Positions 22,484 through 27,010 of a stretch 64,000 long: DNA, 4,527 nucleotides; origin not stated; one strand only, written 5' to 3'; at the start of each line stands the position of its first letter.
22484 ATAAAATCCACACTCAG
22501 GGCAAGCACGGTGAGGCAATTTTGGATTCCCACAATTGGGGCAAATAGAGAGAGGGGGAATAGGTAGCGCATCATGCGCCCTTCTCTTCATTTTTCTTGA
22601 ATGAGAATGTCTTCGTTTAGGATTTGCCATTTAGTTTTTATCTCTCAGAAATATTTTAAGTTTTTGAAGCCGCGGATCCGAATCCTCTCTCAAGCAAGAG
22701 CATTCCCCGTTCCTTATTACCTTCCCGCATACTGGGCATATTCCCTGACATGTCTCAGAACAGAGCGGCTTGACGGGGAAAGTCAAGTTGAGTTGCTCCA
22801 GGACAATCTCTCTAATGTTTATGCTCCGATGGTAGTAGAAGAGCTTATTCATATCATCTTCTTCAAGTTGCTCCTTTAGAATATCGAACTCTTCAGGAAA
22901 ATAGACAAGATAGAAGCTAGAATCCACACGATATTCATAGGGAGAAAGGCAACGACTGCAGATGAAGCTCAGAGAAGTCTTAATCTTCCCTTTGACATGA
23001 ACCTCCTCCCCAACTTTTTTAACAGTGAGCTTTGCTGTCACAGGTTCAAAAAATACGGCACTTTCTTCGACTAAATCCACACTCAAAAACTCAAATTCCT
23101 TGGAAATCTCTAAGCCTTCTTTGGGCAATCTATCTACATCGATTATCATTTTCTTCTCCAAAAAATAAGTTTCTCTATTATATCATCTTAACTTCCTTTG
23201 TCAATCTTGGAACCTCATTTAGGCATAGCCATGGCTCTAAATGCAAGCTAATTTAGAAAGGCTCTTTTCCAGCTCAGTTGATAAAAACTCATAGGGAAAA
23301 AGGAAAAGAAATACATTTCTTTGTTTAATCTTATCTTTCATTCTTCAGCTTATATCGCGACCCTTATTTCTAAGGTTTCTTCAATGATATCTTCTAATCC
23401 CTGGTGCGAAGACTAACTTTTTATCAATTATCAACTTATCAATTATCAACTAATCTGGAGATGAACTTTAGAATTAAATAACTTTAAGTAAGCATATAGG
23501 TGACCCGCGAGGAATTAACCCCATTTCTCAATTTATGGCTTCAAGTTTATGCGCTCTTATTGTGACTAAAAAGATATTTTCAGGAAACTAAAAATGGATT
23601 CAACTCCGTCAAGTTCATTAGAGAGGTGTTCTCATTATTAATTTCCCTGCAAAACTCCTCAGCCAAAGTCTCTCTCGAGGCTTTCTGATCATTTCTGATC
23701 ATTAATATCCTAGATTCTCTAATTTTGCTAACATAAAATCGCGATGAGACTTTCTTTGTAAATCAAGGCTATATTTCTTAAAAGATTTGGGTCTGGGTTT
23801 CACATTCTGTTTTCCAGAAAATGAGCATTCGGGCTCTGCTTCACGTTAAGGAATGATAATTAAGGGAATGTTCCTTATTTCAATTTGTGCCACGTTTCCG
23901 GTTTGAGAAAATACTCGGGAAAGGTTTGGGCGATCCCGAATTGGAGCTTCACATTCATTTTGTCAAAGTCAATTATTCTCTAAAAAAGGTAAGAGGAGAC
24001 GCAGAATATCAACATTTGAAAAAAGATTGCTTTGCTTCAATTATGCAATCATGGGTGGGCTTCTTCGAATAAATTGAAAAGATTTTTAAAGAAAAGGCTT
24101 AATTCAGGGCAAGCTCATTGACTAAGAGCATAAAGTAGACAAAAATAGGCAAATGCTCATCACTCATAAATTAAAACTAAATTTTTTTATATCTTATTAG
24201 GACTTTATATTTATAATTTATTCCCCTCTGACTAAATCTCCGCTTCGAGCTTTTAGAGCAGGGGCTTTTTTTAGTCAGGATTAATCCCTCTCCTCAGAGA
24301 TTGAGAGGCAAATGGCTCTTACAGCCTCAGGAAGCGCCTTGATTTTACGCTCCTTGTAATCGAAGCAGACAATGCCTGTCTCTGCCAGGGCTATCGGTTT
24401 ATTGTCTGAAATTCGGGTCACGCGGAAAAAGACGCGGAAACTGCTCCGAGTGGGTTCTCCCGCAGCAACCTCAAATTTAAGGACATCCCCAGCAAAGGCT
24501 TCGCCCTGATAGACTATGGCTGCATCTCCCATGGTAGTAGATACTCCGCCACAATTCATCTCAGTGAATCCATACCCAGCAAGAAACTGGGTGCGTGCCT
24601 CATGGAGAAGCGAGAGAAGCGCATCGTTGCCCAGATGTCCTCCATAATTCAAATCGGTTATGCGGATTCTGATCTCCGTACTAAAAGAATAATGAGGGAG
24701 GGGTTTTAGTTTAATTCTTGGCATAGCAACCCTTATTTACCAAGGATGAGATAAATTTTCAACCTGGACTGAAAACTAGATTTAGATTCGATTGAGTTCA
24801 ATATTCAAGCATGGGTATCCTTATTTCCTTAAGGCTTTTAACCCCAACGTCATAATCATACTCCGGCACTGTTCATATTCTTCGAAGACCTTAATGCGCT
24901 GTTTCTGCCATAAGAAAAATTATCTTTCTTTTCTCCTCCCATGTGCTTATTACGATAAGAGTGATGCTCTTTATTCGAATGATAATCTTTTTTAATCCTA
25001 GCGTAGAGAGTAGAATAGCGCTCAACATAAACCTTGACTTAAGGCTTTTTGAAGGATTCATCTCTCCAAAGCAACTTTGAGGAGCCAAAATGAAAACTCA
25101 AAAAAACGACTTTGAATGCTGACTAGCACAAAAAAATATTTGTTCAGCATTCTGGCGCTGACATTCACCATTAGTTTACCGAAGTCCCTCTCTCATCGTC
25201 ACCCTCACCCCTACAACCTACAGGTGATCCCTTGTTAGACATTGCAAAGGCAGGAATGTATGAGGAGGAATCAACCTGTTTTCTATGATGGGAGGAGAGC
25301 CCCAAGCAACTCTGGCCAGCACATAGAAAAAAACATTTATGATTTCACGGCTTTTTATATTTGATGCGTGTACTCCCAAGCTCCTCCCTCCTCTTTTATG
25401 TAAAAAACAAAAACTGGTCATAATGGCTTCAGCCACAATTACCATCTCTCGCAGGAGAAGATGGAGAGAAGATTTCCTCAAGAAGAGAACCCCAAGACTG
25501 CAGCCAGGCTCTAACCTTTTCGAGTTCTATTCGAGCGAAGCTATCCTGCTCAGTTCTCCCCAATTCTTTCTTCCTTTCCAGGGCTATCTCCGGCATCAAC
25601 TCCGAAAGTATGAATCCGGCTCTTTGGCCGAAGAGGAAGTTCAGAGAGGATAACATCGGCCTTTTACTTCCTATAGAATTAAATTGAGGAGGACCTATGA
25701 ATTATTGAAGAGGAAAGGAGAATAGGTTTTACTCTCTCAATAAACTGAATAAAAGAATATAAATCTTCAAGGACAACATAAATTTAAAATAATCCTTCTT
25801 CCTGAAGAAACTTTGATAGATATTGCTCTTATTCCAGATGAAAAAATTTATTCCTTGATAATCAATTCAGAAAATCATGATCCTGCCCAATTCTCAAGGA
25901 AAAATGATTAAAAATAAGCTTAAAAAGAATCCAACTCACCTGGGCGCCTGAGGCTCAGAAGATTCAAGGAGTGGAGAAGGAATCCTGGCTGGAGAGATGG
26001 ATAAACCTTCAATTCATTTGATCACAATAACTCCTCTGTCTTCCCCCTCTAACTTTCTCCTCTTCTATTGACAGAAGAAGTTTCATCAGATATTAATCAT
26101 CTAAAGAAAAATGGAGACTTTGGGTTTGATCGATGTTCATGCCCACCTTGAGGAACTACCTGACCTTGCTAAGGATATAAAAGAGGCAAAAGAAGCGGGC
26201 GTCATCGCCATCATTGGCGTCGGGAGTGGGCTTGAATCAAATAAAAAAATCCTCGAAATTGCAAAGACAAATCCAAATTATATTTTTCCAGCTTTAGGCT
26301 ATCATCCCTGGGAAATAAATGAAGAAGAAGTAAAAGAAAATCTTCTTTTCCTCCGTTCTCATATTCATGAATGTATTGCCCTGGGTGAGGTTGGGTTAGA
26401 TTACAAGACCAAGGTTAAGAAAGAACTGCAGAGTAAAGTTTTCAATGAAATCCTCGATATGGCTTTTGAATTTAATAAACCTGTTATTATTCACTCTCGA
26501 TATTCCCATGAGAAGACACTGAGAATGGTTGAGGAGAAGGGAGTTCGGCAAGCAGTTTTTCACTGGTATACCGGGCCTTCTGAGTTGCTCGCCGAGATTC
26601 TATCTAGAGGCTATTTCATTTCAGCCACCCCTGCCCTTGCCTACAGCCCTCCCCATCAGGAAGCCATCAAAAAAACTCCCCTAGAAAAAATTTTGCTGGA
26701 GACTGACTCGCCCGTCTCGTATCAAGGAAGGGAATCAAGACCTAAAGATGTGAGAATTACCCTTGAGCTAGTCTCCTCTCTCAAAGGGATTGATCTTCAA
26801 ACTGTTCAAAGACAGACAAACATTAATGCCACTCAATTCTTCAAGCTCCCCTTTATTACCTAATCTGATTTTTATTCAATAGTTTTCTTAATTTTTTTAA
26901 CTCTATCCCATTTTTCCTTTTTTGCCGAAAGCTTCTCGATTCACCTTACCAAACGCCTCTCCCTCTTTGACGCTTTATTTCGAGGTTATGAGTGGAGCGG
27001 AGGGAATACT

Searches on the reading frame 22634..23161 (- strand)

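Call 53: search_protein_families(library=pfam, proteins=[window:22634-23161:-], max_evalue=0.0001)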
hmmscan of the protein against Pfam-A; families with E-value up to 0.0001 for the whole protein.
window:22634-23161:- (176 aa): 1 family
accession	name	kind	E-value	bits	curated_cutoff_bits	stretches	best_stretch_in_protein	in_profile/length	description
PF02620.22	YceD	-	2.2e-28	99.1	33.2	1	56-169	1-116/119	Large ribosomal RNA subunit accumulation protein YceD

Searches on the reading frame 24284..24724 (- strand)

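Call 53: search_protein_families(library=pfam, proteins=[window:24284-24724:-], max_evalue=0.0001)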
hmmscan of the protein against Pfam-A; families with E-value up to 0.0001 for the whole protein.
window:24284-24724:- (147 aa): 1 family
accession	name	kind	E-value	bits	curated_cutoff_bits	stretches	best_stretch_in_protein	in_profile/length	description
PF13279.12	4HBT_2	-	5.6e-21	75.7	25.5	1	21-137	2-120/122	Thioesterase-like superfamily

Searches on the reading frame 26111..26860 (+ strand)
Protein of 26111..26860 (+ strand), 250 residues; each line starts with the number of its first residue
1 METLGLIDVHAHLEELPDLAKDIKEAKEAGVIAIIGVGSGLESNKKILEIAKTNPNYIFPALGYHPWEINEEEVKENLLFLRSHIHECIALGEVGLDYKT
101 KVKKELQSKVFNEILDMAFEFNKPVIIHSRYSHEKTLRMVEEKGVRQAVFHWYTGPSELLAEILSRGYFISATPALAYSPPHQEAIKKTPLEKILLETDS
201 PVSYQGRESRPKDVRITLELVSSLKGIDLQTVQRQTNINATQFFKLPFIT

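Call 53: search_protein_families(library=pfam, proteins=[window:26111-26860:+], max_evalue=0.0001)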
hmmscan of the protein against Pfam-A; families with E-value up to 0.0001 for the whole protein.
window:26111-26860:+ (250 aa): 1 family
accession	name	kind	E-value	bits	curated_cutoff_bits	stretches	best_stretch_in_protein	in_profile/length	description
PF01026.27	TatD_DNase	-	4.6e-61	206.8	27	1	7-245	1-253/253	TatD related DNase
